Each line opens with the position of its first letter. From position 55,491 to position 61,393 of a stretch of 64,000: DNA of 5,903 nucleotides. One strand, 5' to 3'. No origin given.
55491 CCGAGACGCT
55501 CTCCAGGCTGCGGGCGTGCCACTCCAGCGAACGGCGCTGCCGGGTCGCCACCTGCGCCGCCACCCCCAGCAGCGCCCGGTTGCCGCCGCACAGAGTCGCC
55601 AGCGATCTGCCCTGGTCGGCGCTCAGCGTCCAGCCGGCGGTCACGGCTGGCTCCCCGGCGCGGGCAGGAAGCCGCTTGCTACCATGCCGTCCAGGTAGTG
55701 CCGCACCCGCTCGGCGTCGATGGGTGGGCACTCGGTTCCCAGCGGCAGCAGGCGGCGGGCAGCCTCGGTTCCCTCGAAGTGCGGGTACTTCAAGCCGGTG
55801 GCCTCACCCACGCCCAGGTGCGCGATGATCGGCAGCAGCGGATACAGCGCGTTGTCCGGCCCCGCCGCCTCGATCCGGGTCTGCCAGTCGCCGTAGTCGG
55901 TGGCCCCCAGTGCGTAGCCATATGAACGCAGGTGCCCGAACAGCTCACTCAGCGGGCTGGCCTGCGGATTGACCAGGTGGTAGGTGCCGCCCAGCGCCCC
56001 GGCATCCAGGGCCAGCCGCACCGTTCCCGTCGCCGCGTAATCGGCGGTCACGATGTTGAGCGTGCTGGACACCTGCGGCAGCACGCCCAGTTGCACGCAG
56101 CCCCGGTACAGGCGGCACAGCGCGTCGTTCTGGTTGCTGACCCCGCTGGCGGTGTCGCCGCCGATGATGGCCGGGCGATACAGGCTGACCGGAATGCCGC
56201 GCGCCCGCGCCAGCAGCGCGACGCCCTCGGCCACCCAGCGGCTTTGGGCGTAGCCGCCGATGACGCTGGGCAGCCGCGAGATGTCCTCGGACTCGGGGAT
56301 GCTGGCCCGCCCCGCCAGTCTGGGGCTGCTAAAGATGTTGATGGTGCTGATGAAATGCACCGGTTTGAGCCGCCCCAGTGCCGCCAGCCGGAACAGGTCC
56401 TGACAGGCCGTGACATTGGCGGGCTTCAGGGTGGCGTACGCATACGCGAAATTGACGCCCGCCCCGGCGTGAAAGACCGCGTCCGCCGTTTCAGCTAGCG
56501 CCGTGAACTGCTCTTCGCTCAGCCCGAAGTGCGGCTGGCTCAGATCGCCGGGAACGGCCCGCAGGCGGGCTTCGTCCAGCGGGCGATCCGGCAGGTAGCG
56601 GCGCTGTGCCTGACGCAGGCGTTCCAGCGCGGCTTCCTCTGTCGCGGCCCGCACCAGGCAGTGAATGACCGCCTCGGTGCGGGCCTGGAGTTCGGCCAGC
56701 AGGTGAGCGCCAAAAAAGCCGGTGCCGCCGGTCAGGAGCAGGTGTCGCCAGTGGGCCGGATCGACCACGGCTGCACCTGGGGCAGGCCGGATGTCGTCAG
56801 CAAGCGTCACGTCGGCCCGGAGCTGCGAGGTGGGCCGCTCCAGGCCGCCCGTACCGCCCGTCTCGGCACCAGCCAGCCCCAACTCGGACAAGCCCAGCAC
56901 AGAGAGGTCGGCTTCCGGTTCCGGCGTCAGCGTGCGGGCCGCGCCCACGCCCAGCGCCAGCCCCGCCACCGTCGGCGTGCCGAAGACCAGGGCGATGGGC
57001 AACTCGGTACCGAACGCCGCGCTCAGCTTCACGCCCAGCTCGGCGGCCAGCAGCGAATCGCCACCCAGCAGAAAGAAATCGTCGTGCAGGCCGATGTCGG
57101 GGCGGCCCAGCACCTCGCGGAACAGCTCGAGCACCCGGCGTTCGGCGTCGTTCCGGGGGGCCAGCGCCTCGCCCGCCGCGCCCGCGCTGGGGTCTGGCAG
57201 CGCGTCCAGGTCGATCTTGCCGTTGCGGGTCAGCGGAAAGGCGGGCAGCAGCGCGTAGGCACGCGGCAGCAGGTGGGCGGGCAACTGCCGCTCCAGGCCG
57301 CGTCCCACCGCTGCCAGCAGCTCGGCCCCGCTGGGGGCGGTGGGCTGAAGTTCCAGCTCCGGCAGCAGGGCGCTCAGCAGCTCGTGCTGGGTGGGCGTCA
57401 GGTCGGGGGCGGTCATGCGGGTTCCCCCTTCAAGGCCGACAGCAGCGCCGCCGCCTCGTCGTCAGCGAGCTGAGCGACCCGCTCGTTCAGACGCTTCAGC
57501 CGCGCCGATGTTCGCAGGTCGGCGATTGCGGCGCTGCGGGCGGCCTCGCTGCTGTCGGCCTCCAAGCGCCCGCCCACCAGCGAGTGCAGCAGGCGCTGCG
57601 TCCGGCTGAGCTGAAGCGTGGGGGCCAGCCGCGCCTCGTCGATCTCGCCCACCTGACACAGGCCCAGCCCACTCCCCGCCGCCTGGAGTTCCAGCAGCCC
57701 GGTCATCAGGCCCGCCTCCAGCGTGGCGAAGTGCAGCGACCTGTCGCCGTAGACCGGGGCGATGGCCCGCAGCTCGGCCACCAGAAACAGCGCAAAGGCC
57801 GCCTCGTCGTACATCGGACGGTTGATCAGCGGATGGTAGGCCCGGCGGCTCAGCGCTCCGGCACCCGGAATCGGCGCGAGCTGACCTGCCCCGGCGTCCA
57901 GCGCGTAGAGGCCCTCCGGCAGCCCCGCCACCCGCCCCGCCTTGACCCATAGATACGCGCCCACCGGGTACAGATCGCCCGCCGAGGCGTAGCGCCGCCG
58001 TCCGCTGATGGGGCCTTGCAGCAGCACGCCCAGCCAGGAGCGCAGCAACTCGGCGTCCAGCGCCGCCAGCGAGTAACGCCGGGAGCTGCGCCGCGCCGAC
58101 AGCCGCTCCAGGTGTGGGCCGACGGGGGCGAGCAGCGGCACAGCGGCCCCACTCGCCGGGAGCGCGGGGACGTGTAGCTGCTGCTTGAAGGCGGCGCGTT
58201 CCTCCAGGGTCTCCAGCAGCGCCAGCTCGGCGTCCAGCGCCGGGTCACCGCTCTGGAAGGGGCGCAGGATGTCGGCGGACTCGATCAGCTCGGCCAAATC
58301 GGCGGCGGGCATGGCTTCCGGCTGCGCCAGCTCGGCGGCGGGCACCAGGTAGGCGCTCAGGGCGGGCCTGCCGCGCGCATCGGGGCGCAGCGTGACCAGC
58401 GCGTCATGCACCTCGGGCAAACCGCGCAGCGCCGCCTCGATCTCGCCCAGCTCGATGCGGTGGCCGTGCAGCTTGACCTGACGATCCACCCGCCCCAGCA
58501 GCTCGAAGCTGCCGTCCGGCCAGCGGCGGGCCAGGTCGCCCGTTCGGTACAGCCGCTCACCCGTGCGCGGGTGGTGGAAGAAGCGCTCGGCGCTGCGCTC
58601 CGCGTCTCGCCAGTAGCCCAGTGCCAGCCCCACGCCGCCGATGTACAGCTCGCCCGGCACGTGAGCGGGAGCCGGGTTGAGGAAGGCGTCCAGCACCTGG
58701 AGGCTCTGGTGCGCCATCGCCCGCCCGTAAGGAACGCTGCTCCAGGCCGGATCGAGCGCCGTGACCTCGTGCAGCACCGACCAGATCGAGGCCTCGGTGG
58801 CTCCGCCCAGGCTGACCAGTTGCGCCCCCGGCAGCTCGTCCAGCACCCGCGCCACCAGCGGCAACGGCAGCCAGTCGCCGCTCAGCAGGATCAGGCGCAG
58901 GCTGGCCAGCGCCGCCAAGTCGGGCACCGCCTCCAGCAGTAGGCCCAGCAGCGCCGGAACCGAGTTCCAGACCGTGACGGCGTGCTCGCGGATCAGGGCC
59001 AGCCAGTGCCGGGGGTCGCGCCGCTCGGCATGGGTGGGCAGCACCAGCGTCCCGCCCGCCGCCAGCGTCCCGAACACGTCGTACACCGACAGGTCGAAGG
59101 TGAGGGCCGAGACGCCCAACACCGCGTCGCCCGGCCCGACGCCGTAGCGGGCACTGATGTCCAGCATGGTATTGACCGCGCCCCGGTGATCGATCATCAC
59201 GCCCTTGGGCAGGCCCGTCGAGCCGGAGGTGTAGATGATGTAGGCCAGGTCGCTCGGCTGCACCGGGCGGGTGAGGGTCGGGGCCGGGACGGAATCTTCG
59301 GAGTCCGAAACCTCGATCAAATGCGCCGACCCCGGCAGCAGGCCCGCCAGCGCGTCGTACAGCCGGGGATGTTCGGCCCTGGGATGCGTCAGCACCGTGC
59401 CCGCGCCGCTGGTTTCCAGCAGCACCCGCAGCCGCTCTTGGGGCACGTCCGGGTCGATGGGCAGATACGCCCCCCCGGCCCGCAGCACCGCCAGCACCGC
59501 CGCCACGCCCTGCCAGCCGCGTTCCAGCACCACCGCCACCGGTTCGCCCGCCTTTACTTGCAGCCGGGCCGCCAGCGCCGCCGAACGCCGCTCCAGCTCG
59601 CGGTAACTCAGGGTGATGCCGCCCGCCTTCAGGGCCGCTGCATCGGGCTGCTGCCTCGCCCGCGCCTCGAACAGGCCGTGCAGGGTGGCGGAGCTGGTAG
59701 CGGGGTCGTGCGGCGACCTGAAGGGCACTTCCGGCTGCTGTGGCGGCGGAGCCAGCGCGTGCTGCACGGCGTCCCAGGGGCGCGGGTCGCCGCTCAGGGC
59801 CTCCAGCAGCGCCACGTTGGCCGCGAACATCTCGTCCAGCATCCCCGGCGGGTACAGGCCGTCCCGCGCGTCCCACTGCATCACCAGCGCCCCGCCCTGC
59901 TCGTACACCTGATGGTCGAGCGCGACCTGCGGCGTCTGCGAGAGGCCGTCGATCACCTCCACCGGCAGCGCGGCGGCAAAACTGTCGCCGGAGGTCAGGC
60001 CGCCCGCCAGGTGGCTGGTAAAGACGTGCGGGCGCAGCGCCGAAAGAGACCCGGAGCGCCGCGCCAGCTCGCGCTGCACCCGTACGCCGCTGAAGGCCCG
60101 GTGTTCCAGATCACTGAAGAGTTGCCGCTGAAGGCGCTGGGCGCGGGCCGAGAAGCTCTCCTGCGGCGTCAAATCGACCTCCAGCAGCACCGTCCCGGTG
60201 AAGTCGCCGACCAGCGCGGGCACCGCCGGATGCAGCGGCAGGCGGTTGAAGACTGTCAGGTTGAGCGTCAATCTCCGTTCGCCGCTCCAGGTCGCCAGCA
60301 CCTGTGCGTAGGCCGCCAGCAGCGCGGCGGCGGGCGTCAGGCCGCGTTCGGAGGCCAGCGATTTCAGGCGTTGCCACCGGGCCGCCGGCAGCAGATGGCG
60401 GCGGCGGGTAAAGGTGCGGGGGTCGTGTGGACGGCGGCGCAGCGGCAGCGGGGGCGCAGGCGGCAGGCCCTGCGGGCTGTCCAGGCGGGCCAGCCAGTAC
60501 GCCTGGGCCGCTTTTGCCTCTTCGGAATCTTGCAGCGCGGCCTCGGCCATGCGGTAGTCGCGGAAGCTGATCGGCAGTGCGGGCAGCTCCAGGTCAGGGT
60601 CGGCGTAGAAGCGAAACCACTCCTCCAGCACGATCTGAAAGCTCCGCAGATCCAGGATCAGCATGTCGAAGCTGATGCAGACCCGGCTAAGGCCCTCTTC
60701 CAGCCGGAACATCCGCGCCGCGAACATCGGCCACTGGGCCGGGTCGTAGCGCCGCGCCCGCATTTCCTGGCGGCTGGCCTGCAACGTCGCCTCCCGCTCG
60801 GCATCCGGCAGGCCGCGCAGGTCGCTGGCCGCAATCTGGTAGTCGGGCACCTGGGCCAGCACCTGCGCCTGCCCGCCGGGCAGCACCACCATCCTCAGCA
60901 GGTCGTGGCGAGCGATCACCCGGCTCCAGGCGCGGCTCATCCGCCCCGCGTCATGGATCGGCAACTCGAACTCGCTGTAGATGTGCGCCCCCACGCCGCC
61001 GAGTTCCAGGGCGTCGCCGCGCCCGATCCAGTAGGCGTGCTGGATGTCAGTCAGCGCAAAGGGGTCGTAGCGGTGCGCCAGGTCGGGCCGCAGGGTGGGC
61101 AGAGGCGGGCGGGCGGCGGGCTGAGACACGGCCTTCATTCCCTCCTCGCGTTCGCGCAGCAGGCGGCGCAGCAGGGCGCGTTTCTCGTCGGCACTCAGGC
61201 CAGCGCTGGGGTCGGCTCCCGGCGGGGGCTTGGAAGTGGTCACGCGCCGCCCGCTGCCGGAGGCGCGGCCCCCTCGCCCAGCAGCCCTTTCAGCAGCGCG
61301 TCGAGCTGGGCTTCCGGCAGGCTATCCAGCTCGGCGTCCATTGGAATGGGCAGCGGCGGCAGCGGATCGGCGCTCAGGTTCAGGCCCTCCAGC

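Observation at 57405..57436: Adenylation domain both interrupted by an Ox domain and split across two ORFs; one extra G in a G5 run would fuse them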

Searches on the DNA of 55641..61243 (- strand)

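Call 22: search_dna_similar(query=window:55641-61243:-, collection=plasmids, mode=distant, max_rows=10)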
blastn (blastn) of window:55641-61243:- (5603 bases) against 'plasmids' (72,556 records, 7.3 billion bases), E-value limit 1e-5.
In 3 record(s) the limit of 40 matching pieces per record was reached: places in those records are undercounted.
Records with a match: 1008; places in all: 3951; records where one place covers at least 80% of the query: 2.
Best place of each record, by identity: 90-95% 2; 80-90% 111; 60-80% 895.
By first word of the organism name: Streptomyces 181; Salmonella 165; Ralstonia 135; Rhizobium 128; Sinorhizobium 86; Pseudosulfitobacter 46; Klebsiella 31; Burkholderia 27; Azospirillum 17; Bradyrhizobium 17; and 66 more.
By predicted mobility (MOB-suite, as given by PLSDB): non-mobilizable 429; conjugative 317; mobilizable 262.
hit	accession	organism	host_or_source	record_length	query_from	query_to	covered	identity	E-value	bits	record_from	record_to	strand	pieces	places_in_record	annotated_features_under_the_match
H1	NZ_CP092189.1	Deinococcus sp. KNUC1210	Setaria viridis,cell ...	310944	156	5599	97%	78.0%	0e+0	4328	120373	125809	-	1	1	thioester reductase domain-containing protein | SagB/ThcOx family dehydrogenase | condensation domain-containing protein | hypothetical protein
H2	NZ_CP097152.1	Deinococcus sp. QL22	-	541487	142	5482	95%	66.7%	0e+0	1413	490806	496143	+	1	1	amino acid adenylation domain-containing protein | thioester reductase domain-containing protein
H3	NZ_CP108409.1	Kitasatospora sp. NBC_01300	-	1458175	151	2905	33%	68.4%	4e-97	620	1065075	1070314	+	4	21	record has no annotation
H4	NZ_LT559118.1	Nonomuraea gerenzanensis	-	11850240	177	2822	33%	67.6%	1e-84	492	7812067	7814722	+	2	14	none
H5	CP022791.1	Ralstonia solanacearum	Solanum tuberosum,single cell,Potato ...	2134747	173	2817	31%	67.8%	5e-95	474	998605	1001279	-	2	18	non-ribosomal peptide synthetase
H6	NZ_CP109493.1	Streptomyces sp. NBC_01435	-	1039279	176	2806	29%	67.7%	1e-70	497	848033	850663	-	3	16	record has no annotation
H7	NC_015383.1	Burkholderia gladioli BSR3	-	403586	151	2854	27%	69.6%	4e-109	586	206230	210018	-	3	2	hybrid non-ribosomal peptide synthetase/type I polyketide synthase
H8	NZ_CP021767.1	Ralstonia solanacearum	Solanum lycopersicum,Tomato with ...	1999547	313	2816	24%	67.8%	1e-34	353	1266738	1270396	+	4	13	none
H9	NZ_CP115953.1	Ralstonia solanacearum CFBP2957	Solanum lycopersicum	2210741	313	2816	22%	68.1%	1e-34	358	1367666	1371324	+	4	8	none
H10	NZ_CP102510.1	Streptomyces sp. NBC_00162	bacterial isolate,soil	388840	916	2818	20%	68.9%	2e-81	393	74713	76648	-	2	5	non-ribosomal peptide synthetase/type I polyketide synthase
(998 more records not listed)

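Call 24: get_annotated_region(hit=H1, flank=9000)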
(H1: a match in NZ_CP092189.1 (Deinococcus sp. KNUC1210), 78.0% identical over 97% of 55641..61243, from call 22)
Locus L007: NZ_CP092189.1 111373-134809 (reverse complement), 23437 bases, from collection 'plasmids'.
description: Deinococcus sp. KNUC1210 plasmid unnamed3, complete sequence
organism: Deinococcus sp. KNUC1210 (NCBI taxid 2917691)
taxonomy: Bacteria; Deinococcota; Deinococci; Deinococcales; Deinococcaceae; Deinococcus; Deinococcus sp. KNUC1210
host: -; source: Setaria viridis,cell culture,rhizospheric soil; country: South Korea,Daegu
typing (MOB-suite, as given by PLSDB): non-mobilizable
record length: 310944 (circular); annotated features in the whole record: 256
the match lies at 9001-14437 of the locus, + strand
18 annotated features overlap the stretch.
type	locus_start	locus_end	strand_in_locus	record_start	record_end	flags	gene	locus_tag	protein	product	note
CDS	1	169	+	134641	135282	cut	-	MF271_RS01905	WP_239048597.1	DUF305 domain-containing protein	-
CDS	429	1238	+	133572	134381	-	-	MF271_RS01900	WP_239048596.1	4'-phosphopantetheinyl transferase superfamily protein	-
CDS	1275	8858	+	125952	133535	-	-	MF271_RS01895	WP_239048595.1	type I polyketide synthase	-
CDS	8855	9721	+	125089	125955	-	-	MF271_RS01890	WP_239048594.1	condensation domain-containing protein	-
CDS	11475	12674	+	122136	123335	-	-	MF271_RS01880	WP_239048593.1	SagB/ThcOx family dehydrogenase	-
CDS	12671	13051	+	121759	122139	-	-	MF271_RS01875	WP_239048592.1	hypothetical protein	-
CDS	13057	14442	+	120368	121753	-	-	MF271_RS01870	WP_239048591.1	thioester reductase domain-containing protein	-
CDS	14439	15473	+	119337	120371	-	-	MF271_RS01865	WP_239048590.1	aminotransferase class III-fold pyridoxal phosphate-dependent enzyme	-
CDS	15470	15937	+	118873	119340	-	-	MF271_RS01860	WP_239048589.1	hypothetical protein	-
CDS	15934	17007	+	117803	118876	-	-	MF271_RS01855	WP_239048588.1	GNAT family N-acetyltransferase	-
CDS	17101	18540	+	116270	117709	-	-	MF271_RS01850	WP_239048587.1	radical SAM protein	-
CDS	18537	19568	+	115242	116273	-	-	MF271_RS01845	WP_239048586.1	ketoacyl-ACP synthase III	-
CDS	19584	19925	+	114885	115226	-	-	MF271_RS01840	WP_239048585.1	acyl carrier protein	-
CDS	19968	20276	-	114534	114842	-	-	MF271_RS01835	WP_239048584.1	hypothetical protein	-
CDS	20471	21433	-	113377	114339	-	-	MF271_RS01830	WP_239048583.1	helix-turn-helix domain-containing protein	-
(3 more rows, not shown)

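Call 25: get_annotated_region(hit=H2, flank=9000)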
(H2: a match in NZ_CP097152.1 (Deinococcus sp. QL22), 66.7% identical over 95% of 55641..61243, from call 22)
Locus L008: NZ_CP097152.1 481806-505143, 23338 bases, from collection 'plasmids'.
description: Deinococcus sp. QL22 plasmid unnamed2, complete sequence
organism: Deinococcus sp. QL22 (NCBI taxid 2939437)
taxonomy: Bacteria; Deinococcota; Deinococci; Deinococcales; Deinococcaceae; Deinococcus; Deinococcus sp. QL22
host: -; source: -; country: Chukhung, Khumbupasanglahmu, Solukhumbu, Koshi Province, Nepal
typing (MOB-suite, as given by PLSDB): mobilizable; relaxase MOBP
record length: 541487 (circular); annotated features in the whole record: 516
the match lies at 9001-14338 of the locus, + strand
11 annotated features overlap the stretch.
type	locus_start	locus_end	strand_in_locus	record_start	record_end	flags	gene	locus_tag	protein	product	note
CDS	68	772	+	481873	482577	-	-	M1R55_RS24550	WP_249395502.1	4'-phosphopantetheinyl transferase superfamily protein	-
CDS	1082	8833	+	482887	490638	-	-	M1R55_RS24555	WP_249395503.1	type I polyketide synthase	-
CDS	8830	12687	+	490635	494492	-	-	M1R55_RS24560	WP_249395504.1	amino acid adenylation domain-containing protein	-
CDS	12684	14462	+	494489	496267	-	-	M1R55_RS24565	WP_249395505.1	thioester reductase domain-containing protein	-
CDS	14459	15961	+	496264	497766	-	-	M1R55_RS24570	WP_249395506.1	aminotransferase class III-fold pyridoxal phosphate-dependent enzyme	-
CDS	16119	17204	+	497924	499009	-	-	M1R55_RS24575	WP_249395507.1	GNAT family N-acetyltransferase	-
CDS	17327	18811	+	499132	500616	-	-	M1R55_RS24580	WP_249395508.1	coproporphyrinogen-III oxidase family protein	-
CDS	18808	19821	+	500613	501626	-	-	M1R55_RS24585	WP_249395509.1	ketoacyl-ACP synthase III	-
CDS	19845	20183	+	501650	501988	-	-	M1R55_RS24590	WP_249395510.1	acyl carrier protein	-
CDS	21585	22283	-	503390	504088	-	-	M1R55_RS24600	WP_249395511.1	hypothetical protein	-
CDS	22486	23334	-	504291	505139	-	-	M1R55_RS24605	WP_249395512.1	class I SAM-dependent methyltransferase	-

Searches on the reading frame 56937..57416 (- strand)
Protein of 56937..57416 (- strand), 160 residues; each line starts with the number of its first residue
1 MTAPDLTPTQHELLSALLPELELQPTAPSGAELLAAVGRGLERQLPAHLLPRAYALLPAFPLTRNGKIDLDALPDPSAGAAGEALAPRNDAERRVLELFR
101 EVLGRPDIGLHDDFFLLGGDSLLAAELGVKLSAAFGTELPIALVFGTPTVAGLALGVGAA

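Call 39: search_solved_structures(query=window:56937-57416:-, max_evalue=0.00001, show_alignments=3)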
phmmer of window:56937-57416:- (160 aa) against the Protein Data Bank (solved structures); distinct sequences matched with E-value up to 0.00001: 47.
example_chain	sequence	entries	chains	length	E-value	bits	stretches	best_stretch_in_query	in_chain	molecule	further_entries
6mfz_A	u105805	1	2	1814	6.3e-35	123.9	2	41-153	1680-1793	Linear gramicidin synthase subunit A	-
9be3_A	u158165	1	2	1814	6.3e-35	123.9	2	41-153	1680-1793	Linear gramicidin synthase subunit A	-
9meh_A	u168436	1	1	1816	6.3e-35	123.9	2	41-153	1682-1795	Linear gramicidin synthase subunit A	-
9be4_A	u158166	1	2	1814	2.5e-34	121.9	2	41-153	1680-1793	Linear gramicidin synthase subunit A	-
2vsq_A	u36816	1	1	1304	1.1e-25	93.8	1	38-154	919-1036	SURFACTIN SYNTHETASE SUBUNIT 3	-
5u89_A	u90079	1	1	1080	9.1e-24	87.6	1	30-154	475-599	Amino acid adenylation domain protein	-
6mfy_A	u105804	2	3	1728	4.4e-23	85.4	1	41-151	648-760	Linear gramicidin synthase subunit A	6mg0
4zxh_A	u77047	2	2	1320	3.6e-22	82.4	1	30-151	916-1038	ABBFA_003403 | Tyrocidine synthetase 3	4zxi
9lcq_A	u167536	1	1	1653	6.5e-21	78.4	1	37-154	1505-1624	PvdL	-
9lcp_A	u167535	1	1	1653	6.5e-21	78.4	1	37-154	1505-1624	PvdL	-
9lco_A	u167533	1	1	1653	2.7e-20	76.4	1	37-154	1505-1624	PvdL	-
6n8e_A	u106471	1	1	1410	7.7e-19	71.6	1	37-152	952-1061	holo-ObiF1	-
9bfd_B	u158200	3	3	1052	2e-16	63.8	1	41-155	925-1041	Tyrocidine synthase 2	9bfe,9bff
8xjz_C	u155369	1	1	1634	1.9e-14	57.3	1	41-139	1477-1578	Peptide synthetase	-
5es5_A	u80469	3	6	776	5.8e-14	55.8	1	41-151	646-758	Linear gramicidin synthetase subunit A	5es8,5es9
7ly7_A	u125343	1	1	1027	3.3e-12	50.1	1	38-149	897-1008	BmdB, Bacillamide NRPS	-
7ly4_E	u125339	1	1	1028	3.3e-12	50.1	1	38-149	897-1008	BmdB, bacillamide NRPS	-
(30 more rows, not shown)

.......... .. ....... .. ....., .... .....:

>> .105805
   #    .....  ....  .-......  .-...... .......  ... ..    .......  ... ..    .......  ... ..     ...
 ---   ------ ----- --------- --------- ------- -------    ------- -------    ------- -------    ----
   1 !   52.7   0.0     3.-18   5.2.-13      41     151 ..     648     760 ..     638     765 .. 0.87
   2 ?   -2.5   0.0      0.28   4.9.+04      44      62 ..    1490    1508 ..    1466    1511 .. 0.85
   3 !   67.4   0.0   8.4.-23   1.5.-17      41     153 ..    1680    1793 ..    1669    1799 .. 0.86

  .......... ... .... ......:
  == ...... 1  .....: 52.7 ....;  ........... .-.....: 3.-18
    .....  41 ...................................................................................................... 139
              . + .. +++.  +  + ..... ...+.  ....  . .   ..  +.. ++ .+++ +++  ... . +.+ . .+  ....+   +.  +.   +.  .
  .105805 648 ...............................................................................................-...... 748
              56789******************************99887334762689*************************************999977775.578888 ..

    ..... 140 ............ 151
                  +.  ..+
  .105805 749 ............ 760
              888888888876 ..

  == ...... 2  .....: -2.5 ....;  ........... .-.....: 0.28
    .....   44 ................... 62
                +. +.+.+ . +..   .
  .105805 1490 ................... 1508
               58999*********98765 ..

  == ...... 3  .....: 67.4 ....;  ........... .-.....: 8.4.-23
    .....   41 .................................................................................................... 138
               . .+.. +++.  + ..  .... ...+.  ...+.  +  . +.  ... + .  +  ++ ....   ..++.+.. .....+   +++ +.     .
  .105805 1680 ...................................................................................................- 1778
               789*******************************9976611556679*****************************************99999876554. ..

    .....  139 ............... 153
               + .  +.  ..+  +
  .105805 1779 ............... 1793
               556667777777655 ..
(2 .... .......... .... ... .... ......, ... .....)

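Call 93: predict_structure(alignment_id=A4)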
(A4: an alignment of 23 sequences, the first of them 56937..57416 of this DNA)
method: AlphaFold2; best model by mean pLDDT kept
length: 160 residues; sequences in the alignment: 23
mean_pLDDT: 86.0   pTM: 0.58
mean pLDDT of the five models: 86.0, 85.1, 84.5, 82.8, 81.4
residues with pLDDT >= 90: 83; 70-90: 59; 50-70: 17; < 50: 1
segments of 3 or more residues with pLDDT < 50: none
pLDDT, mean of each block of 10 residues (from residue 1): 74 70 70 84 83 82 92 72 81 98 95 93 97 96 94 94
secondary structure, 60 per line:
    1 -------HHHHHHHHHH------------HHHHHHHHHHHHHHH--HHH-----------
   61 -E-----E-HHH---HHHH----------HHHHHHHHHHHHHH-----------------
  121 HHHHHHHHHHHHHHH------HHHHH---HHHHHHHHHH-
elements in order: H8-17 H30-44 H76-79 H90-103 H121-135 H142-146 H150-159
